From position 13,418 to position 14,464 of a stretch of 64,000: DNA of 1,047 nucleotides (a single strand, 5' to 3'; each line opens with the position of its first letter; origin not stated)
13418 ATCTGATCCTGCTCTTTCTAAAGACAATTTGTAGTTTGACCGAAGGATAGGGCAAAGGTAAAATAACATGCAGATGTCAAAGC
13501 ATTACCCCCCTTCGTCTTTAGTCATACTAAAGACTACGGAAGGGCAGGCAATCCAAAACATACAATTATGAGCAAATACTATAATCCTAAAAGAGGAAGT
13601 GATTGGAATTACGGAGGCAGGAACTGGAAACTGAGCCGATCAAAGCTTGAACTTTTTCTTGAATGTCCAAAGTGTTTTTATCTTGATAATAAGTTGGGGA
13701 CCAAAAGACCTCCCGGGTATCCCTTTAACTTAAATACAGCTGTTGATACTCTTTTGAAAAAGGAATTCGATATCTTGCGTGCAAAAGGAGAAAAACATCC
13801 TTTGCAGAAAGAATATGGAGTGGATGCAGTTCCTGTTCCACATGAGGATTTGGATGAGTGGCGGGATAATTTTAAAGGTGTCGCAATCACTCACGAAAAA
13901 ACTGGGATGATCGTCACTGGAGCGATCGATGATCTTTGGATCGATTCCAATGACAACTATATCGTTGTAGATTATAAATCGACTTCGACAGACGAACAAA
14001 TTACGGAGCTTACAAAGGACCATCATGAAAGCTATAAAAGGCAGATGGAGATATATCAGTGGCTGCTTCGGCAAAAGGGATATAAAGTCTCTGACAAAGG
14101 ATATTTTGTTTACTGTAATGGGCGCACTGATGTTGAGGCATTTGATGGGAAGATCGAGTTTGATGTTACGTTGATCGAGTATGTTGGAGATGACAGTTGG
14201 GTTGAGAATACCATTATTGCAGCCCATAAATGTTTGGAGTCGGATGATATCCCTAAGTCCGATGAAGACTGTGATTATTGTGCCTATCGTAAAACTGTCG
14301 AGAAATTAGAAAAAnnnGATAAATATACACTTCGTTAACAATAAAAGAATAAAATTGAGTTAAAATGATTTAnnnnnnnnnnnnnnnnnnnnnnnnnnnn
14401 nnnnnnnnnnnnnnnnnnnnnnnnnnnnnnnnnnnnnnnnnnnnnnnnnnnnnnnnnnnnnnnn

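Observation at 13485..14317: Solitary Cas4-like Fe-S nuclease translationally coupled to a 28-codon upstream ORF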

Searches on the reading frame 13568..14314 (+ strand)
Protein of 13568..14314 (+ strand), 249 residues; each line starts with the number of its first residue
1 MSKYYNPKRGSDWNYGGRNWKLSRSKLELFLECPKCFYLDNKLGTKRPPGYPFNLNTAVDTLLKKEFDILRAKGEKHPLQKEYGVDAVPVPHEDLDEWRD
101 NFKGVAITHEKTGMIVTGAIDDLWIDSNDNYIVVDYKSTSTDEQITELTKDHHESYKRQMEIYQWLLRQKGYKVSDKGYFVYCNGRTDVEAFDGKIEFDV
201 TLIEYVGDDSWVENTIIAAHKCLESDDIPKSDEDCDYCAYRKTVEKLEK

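Call 5: search_protein_families(library=pfam, proteins=[window:13568-14314:+], max_evalue=1)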
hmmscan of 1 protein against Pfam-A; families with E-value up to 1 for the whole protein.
window:13568-14314:+ (249 aa): 4 families
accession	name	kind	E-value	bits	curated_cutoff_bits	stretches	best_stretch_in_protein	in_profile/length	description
PF12705.13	PDDEXK_1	-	4.9e-14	53.3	22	2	90-242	95-244/247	PD-(D/E)XK nuclease superfamily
PF01930.23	Cas_Cas4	-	3.4e-05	24.4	22.7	1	126-242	61-156/160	Domain of unknown function DUF83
PF12684.13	DUF3799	-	0.0019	18.4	26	1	103-239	96-231/233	PDDEXK-like domain of unknown function (DUF3799)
PF22918.2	PTEN2_C2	-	0.2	12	25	0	103-166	28-90/130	PTEN2, C2 domain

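Call 6: search_protein_families(library=ncbifam, proteins=[window:13568-14314:+], max_evalue=1)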
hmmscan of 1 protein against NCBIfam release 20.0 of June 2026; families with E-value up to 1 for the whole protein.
window:13568-14314:+ (249 aa): 4 families
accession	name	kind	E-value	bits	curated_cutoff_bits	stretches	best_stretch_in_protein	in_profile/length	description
TIGR00372.1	cas4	equivalog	1.1e-09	38.4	65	1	107-242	61-176/180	CRISPR-associated protein Cas4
TIGR02784.1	addA_alphas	equivalog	1.5e-05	23.6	860.75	1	108-169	1059-1116/1138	double-strand break repair helicase AddA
TIGR02785.1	addA_Gpos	equivalog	3.6e-05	21.8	707.65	1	109-181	1152-1224/1234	helicase-exonuclease AddAB subunit AddA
NF010485.0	PRK13909.1-2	equivalog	0.00011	20.5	650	1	122-183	849-899/909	RecB-like helicase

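Call 11: find_homologous_proteins(query=window:13568-14314:+)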
Query window:13568-14314:+ (249 aa): 8000 proteins with E <= 0.001 among 8000 candidates; the best 120 are listed.
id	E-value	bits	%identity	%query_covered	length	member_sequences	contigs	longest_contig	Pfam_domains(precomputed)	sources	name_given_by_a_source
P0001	4.5e-171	585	100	100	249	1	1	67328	PF12705.14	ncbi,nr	ncbi:PD-(D/E)XK nuclease family protein [Candidatus Woesebacteria bacterium]|nr:PD-(D/E)XK nuclease 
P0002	3.3e-128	445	74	100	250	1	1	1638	PF12705.14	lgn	-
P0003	9.4e-128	443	74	100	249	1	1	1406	PF12705.14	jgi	jgi:CRISPR/Cas system-associated exonuclease Cas4 (RecB family)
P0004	1.6e-125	436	73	100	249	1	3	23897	PF01930.24,PF12705.14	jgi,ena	jgi:CRISPR/Cas system-associated exonuclease Cas4 (RecB family)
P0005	1.7e-124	433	73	100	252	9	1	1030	PF12705.14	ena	-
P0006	4.0e-123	428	70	100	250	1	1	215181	PF12705.14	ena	-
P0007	8.2e-123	427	71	99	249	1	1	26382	PF01930.24,PF12705.14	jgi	jgi:CRISPR/Cas system-associated exonuclease Cas4 (RecB family)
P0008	1.4e-121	423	71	100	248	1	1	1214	PF12705.14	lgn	-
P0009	2.9e-121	422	72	96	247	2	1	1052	PF12705.14,PF12684.14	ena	-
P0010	4.0e-121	422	71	99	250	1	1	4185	PF12705.14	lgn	-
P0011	4.8e-121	421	69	100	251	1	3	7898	PF12705.14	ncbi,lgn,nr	ncbi:PD-(D/E)XK nuclease family protein [Patescibacteria group bacterium]|nr:PD-(D/E)XK nuclease fam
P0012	1.4e-120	420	71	99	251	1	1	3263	PF12705.14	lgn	-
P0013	2.4e-120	419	68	100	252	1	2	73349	PF12705.14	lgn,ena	-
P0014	3.3e-120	419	71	99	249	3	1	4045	PF01930.24,PF12705.14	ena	-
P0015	8.1e-120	417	71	100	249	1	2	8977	PF01930.24,PF12705.14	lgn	-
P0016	5.0e-119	415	71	100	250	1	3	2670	PF12705.14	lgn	-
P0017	5.5e-119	415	70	99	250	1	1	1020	PF01930.24,PF12705.14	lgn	-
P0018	5.9e-119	414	71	98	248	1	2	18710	PF12705.14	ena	-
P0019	6.5e-119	414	68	100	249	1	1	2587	PF12705.14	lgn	-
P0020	6.6e-119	414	70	99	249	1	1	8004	PF01930.24,PF12705.14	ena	-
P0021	1.1e-118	414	69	100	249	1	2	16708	PF12705.14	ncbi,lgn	-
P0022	1.3e-117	410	68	99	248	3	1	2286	PF01930.24,PF12705.14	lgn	-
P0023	1.9e-117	410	70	100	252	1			PF01930.24,PF12705.14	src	-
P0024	1.9e-117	409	69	98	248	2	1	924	PF12705.14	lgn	-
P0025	2.3e-117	409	69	99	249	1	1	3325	PF12705.14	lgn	-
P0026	3.5e-117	409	69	99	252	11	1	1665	PF01930.24,PF12705.14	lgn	-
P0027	4.9e-117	408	68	99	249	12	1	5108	PF12705.14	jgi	jgi:archaellin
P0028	8.5e-117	407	69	100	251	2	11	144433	PF12705.14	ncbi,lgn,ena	-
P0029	9.3e-117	407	67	100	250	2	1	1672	PF12705.14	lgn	-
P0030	1.1e-116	407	68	100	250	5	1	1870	PF12705.14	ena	-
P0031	1.5e-116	407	66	98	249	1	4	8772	PF12705.14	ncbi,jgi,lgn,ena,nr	ncbi:MAG: hypothetical protein COU51_03770 [Parcubacteria group bacterium CG10_big_fil_rev_8_21_14_0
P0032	2.2e-116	406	78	88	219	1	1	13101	PF12705.14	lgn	-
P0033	4.1e-116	405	67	99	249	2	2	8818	PF01930.24,PF12705.14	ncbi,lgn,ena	-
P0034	4.2e-116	405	70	99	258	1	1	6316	PF12705.14,PF12684.14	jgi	-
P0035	5.9e-116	405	68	100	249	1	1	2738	PF12705.14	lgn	-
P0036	6.4e-116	405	69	97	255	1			PF12705.14,PF12684.14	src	-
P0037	7.6e-116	404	67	100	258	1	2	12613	PF12705.14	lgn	-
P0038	9.4e-116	404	67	100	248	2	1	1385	PF01930.24,PF12705.14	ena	-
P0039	1.0e-115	404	68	99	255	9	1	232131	PF12705.14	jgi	-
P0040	1.0e-115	404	68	96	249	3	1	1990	PF12705.14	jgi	jgi:hypothetical protein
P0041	1.1e-115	404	68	98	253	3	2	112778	PF12705.14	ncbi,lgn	ncbi:MAG: PD-(D/E)XK nuclease family protein [Candidatus Magasanikiibacteriota bacterium]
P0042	1.4e-115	403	68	100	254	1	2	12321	PF12705.14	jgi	-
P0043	1.5e-115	403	69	99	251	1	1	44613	PF12705.14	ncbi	-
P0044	1.6e-115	403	68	99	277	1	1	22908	PF12705.14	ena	-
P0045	3.0e-115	402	67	99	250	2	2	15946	PF12705.14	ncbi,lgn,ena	-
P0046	3.1e-115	402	66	100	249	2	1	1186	PF12705.14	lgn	-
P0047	3.1e-115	402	68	100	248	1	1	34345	PF12705.14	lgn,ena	-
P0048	3.7e-115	402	68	100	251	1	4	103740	PF12705.14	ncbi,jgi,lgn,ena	-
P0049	9.1e-115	401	67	98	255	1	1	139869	PF12705.14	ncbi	-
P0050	1.1e-114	400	67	99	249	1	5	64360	PF12705.14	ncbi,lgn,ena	-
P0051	1.5e-114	400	67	100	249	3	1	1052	PF12705.14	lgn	-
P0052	1.6e-114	400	68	100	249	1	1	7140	PF12705.14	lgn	-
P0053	2.2e-114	399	67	100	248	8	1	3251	PF12705.14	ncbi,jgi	-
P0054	2.8e-114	399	66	99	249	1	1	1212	PF12705.14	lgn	-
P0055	3.4e-114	399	65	100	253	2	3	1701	PF12705.14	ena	-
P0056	3.9e-114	399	67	98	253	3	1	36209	PF12705.14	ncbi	-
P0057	4.9e-114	398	66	100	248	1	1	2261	PF12705.14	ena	-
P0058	5.4e-114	398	67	100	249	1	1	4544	PF12705.14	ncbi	-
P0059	5.9e-114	398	68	100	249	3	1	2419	PF12705.14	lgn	-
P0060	6.8e-114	398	68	100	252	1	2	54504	PF01930.24,PF12705.14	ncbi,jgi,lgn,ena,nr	ncbi:MAG: PD-(D/E)XK nuclease family protein [Patescibacteria group bacterium]|nr:PD-(D/E)XK nucleas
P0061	7.6e-114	398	69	98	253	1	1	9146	PF12705.14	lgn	-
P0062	8.0e-114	398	65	100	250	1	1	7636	PF12705.14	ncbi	-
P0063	9.6e-114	397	67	100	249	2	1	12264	PF01930.24,PF12705.14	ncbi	-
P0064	1.0e-113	397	64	99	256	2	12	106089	PF12705.14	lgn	-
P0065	1.1e-113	397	66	100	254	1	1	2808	PF12705.14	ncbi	ncbi:MAG: PD-(D/E)XK nuclease family protein [bacterium]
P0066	1.1e-113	397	66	100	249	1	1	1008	PF12705.14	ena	-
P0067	1.3e-113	397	67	100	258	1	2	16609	PF12705.14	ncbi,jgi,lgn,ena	ncbi:MAG TPA: PD-(D/E)XK nuclease family protein [Patescibacteria group bacterium]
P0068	1.7e-113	397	66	98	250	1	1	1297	PF12705.14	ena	-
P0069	1.9e-113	396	67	100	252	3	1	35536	PF01930.24,PF12705.14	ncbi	-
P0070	2.1e-113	396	67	98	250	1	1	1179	PF12705.14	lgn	-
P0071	2.2e-113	396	67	100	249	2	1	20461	PF12705.14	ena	-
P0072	2.7e-113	396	66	99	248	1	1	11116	PF12705.14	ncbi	ncbi:PD-(D/E)XK nuclease family protein [Patescibacteria group bacterium]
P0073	2.8e-113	396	66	100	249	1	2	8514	PF12705.14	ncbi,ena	-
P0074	3.3e-113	396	65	99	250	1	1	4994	PF01930.24,PF12705.14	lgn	-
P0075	3.8e-113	395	66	100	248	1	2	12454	PF12705.14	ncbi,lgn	ncbi:MAG: PD-(D/E)XK nuclease family protein [Patescibacteria group bacterium]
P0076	4.3e-113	395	67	99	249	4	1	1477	PF01930.24,PF12705.14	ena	-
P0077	4.7e-113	395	67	99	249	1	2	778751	PF12705.14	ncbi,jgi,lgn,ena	ncbi:MAG: PD-(D/E)XK nuclease family protein [Patescibacteria group bacterium]|jgi:CRISPR/Cas system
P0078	4.9e-113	395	65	100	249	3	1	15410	PF12705.14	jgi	-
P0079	4.9e-113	395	68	99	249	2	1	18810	PF01930.24,PF12705.14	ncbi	-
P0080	5.0e-113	395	66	98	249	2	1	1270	PF12705.14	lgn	-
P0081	5.2e-113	395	66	100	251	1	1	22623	PF01930.24,PF12705.14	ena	-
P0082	5.5e-113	395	67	99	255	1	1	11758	PF12705.14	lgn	-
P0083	5.7e-113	395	66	100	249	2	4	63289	PF12705.14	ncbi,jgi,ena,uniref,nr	ncbi:MAG: hypothetical protein COU35_01095 [Candidatus Magasanikbacteria bacterium CG10_big_fil_rev_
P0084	6.0e-113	395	67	98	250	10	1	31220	PF12705.14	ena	-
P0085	6.0e-113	395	65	100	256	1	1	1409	PF12705.14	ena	-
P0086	6.7e-113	395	69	98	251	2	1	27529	PF01930.24,PF12705.14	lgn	-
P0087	7.0e-113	395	65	100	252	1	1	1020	PF12705.14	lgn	-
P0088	7.5e-113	394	65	100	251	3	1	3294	PF01930.24,PF12705.14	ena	-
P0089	8.0e-113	394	65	100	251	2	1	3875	PF12705.14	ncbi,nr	ncbi:hypothetical protein D6827_02725 [Candidatus Parcubacteria bacterium]|nr:MAG: hypothetical prot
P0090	8.8e-113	394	66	98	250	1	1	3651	PF12705.14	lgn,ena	-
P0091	1.0e-112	394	67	100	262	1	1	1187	PF12705.14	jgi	-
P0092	1.1e-112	394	65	100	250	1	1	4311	PF12705.14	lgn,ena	-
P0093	1.4e-112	394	65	100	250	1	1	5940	PF12705.14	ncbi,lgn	-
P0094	1.4e-112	394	65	99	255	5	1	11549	PF12705.14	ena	-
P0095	1.5e-112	393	66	100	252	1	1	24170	PF12705.14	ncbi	-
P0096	1.7e-112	393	65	99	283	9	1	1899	PF12705.14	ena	-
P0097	1.7e-112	393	66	100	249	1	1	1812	PF12705.14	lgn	-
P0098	1.9e-112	393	67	100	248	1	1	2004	PF12705.14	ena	-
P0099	2.2e-112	393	67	98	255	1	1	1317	PF01930.24,PF12705.14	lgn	-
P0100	2.4e-112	393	66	100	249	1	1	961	PF12705.14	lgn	-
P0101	2.5e-112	393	67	99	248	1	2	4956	PF12705.14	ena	-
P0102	2.6e-112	393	66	99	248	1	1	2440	PF12705.14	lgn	-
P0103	2.8e-112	393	67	100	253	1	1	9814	PF12705.14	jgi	-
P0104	2.8e-112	393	66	99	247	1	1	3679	PF01930.24,PF12705.14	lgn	-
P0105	2.9e-112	393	66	100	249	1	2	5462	PF12705.14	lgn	-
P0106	2.9e-112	393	66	100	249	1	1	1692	PF12705.14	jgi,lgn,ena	-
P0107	3.0e-112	392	67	99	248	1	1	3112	PF12705.14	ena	-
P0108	3.1e-112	392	65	99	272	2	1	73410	PF12705.14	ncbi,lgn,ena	-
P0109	3.2e-112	392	67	100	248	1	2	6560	PF12705.14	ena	-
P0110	3.5e-112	392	66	100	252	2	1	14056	PF12705.14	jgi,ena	-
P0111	3.5e-112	392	65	100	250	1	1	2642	PF12705.14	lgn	-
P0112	3.6e-112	392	67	99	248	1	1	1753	PF12705.14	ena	-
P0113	3.8e-112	392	67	100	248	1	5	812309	PF12705.14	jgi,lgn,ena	jgi:CRISPR/Cas system-associated exonuclease Cas4 (RecB family)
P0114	3.9e-112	392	67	100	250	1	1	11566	PF12705.14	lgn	-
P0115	4.2e-112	392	65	100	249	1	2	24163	PF12705.14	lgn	-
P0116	4.3e-112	392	66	100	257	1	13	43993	PF12705.14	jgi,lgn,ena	jgi:hypothetical protein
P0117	4.9e-112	392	68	99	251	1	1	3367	PF12705.14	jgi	-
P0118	5.0e-112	392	64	100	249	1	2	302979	PF12705.14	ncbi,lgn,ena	-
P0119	5.0e-112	392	65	100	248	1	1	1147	PF12705.14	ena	-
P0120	5.2e-112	392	67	100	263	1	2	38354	PF01930.24,PF12705.14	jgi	-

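Call 17: find_related_loci(query=window:13568-14314:+, collection=genome_contigs, flank=4000)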
Query window:13568-14314:+ (249 aa) in genome_contigs; peptide patterns used: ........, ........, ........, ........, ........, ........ (x = any residue, [..] = any of these).
217 stretches matched a pattern; 51 encode a relative of the query (tblastn E <= 1e-3); 51 distinct loci.
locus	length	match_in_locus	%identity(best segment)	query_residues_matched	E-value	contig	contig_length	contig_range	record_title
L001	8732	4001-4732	70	1-244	2e-125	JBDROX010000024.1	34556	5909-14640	MAG: Candidatus Magasanikbacteria bacterium isolate MEGAHIT-group-1.981 k141_8361263, whole genome shotgun sequence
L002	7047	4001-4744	71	1-248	1e-122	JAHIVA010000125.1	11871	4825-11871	MAG: Patescibacteria group bacterium isolate MM_PC_MetaG.mb.47 MM_PC_MetaG.mb.47_k141_1595151, whole genome shotgun sequ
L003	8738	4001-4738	67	1-246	4e-118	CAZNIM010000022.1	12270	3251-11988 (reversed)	MAG TPA_asm: uncultured Candidatus Saccharibacteria bacterium isolate binchicken_co32_400 genome assembly, contig: NODE_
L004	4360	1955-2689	68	5-249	3e-116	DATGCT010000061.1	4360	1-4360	MAG TPA_asm: Candidatus Paceibacterota bacterium isolate SMAG_U9655 k141_529996, whole genome shotgun sequence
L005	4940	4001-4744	67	1-249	7e-115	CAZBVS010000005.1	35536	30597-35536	MAG TPA_asm: uncultured Candidatus Saccharibacteria bacterium isolate binchicken_co77_125 genome assembly, contig: NODE_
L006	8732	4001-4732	63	1-244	2e-109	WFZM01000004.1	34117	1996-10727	MAG: Patescibacteria group bacterium isolate S143_145 k151_131127, whole genome shotgun sequence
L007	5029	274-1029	65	1-249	1e-108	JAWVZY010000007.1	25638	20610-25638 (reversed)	MAG: Candidatus Spechtbacterales bacterium isolate HN14.bin.41 k141_277532_length_25638_cov_8.0000, whole genome shotgun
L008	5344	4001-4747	63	1-247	4e-107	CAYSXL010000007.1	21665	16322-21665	MAG TPA_asm: uncultured Candidatus Saccharibacteria bacterium isolate binchicken_co32_501 genome assembly, contig: NODE_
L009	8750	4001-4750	61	1-248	1e-106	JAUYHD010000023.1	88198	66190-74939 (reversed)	MAG: bacterium isolate C24_maxbin.066 C24_k141_485117, whole genome shotgun sequence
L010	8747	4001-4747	61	1-249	1e-106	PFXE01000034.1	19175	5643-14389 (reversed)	MAG: Candidatus Zambryskibacteria bacterium CG_4_9_14_3_um_filter_40_16 CG_4_9_14_3_um_filter_150_scaffold_2473_c, whole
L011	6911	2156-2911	62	1-249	1e-105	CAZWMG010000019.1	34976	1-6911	MAG TPA_asm: uncultured Planctomycetia bacterium isolate SRP167671_co1_128 genome assembly, contig: NODE_1367_length_349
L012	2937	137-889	60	1-249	1e-107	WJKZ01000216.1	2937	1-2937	MAG: Candidatus Omnitrophota bacterium isolate RBin_191 k141_3774579, whole genome shotgun sequence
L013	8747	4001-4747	63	1-247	3e-103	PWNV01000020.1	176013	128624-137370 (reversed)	MAG: Candidatus Nealsonbacteria bacterium isolate CSSed10_344R1 CS-Sed10-C11, whole genome shotgun sequence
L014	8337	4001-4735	62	1-246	4e-103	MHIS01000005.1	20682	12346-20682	MAG: Candidatus Colwellbacteria bacterium GWA2_46_10 gwa2_scaffold_12987, whole genome shotgun sequence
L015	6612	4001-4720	61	1-240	1e-102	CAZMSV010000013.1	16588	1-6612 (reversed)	MAG TPA_asm: uncultured Candidatus Saccharibacteria bacterium isolate SRP128246_co1_548 genome assembly, contig: NODE_76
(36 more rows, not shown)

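Call 19: search_solved_structures(query=window:13568-14314:+, max_evalue=1, show_alignments=2)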
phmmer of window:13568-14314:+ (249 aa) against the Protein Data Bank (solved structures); distinct sequences matched with E-value up to 1: 0.

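Call 24: find_encoding_contigs(protein=P0004, flank=4000, max_places=3)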
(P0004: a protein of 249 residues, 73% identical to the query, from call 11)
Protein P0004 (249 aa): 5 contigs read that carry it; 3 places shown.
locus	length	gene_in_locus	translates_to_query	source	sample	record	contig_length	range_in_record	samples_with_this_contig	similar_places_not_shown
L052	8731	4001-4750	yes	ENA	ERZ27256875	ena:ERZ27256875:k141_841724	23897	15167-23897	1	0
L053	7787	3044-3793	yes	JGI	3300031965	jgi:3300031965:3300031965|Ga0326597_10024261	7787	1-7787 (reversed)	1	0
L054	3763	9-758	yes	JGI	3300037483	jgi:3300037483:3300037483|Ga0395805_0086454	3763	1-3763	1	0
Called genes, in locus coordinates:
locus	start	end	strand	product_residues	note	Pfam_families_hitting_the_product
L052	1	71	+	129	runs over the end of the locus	PF01850:PIN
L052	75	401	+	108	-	PF01329:Pterin_4a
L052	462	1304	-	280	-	PF01135:PCMT, PF13489:Methyltransf_23 (weak), PF13847:Methyltransf_31 (weak), PF08241:Methyltransf_11, PF08242:Methyltransf_12 (weak), PF13649:Methyltransf_25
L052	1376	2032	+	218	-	-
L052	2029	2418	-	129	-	PF01641:SelR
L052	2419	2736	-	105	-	-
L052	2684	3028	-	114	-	-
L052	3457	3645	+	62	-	PF04255:DUF433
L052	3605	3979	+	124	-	-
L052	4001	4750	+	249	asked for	PF12705:PDDEXK_1, PF01930:Cas_Cas4 (weak)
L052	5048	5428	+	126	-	PF01022:HTH_5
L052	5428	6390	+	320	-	PF11376:DUF3179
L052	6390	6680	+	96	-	PF02148:zf-UBP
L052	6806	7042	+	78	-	-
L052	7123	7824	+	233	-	-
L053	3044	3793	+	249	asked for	PF12705:PDDEXK_1, PF01930:Cas_Cas4 (weak)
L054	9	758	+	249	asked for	PF12705:PDDEXK_1, PF01930:Cas_Cas4 (weak)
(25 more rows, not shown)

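Call 25: find_encoding_contigs(protein=P0002, flank=4000, max_places=2)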
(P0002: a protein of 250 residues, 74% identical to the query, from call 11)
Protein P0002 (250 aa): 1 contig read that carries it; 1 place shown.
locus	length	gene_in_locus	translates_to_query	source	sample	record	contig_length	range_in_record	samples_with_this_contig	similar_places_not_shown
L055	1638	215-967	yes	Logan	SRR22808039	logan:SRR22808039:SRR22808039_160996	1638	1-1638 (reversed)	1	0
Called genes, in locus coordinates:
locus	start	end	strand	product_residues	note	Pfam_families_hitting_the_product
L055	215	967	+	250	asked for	PF12705:PDDEXK_1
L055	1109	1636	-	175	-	?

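Call 26: find_encoding_contigs(protein=P0003, flank=4000, max_places=2)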
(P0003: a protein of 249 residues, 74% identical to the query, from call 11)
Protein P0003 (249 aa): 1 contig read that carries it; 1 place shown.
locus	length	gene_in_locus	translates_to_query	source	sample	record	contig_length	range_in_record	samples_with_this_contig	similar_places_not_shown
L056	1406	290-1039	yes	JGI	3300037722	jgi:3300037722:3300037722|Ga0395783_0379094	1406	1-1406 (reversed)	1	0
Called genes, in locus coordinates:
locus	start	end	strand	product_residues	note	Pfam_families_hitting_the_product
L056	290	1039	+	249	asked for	PF12705:PDDEXK_1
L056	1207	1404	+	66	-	?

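Call 27: find_encoding_contigs(protein=P0007, flank=4000, max_places=2)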
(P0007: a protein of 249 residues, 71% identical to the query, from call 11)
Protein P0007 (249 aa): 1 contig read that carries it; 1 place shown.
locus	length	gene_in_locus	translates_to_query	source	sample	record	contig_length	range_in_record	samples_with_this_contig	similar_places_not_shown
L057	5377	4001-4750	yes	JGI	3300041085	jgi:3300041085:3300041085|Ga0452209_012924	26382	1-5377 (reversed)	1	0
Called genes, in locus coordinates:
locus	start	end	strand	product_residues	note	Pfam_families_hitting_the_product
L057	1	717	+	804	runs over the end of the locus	PF04313:HSDR_N (faint), PF00270:DEAD, PF04851:ResIII, PF18766:SWI2_SNF2, PF00271:Helicase_C (faint), PF08463:EcoEI_R_C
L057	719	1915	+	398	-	PF14082:SduA_C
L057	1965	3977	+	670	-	PF12161:HsdM_N (weak), PF02384:N6_Mtase, PF01170:UPF0020, PF20473:MmeI_Mtase (faint), PF07669:Eco57I, PF01420:Methylase_S (faint)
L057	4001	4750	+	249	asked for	PF12705:PDDEXK_1, PF01930:Cas_Cas4 (faint)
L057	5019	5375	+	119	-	?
